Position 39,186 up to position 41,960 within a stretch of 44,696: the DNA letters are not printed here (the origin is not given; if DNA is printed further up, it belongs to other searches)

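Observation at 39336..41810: SIR2_2 NADase-type domain fused directly to an LRR array with no NTPase: candidate single-protein archaeal immune sensor-effector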

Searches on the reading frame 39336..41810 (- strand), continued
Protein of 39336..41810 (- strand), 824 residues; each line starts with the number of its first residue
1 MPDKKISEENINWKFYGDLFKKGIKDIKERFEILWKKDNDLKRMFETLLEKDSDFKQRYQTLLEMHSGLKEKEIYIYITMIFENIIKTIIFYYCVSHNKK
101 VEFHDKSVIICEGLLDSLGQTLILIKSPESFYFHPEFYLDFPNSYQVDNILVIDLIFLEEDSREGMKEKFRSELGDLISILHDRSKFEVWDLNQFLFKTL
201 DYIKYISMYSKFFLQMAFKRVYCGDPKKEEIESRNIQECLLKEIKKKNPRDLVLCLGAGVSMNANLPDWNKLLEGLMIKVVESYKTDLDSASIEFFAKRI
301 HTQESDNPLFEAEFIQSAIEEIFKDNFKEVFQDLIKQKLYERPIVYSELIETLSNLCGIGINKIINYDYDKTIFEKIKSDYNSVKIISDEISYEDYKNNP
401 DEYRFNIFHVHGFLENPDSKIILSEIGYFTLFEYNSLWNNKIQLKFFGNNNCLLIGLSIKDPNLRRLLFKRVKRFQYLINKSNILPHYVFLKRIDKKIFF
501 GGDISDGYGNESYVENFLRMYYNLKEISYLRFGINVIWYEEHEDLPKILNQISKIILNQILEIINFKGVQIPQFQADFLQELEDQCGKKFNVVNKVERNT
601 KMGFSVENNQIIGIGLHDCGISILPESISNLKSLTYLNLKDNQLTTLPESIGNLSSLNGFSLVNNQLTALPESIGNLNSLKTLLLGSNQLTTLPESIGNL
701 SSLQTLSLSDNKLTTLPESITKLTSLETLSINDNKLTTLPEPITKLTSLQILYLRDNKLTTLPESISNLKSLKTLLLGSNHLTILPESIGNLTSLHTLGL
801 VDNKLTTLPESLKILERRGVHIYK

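Call 96: get_annotated_region(hit=H13, flank=8000)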
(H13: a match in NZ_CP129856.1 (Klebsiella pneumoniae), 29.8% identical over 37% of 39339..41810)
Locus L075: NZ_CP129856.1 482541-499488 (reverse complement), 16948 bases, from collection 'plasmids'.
description: Klebsiella pneumoniae strain 2020S07-151 plasmid p2020S07-151-550k
organism: Klebsiella pneumoniae (NCBI taxid 573)
taxonomy: Bacteria; Pseudomonadota; Gammaproteobacteria; Enterobacterales; Enterobacteriaceae; Klebsiella; Klebsiella pneumoniae
host: -; source: Homo sapiens,whole organism; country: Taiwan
typing (MOB-suite, as given by PLSDB): non-mobilizable
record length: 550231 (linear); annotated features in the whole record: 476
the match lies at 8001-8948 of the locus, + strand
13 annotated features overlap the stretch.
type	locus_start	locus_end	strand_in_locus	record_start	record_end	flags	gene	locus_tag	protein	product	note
CDS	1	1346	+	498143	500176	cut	-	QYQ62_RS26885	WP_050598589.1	hypothetical protein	-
CDS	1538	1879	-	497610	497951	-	-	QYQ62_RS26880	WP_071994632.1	TA system toxin CbtA family protein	-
CDS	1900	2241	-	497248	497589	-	-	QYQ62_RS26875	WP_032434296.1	type IV toxin-antitoxin system YeeU family antitoxin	-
CDS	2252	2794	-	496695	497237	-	radC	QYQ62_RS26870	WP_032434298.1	DNA repair protein RadC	GO:0006281 - DNA repair [Evidence IEA]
CDS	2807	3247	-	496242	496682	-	-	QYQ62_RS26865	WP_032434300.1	antirestriction protein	-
CDS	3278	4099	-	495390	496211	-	-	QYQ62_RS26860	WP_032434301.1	DUF932 domain-containing protein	-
CDS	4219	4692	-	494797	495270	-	-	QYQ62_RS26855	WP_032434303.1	hypothetical protein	-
CDS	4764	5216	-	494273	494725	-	-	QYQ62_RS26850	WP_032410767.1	hypothetical protein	-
CDS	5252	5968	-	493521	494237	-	-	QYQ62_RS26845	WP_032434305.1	WYL domain-containing protein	-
CDS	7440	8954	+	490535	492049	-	-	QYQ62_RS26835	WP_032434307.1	SIR2 family protein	-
CDS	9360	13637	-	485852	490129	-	-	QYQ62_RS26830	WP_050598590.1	hypothetical protein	-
CDS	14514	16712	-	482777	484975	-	-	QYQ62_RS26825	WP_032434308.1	DEAD/DEAH box helicase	-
CDS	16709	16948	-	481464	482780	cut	-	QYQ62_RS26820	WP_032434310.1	ATP-binding protein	-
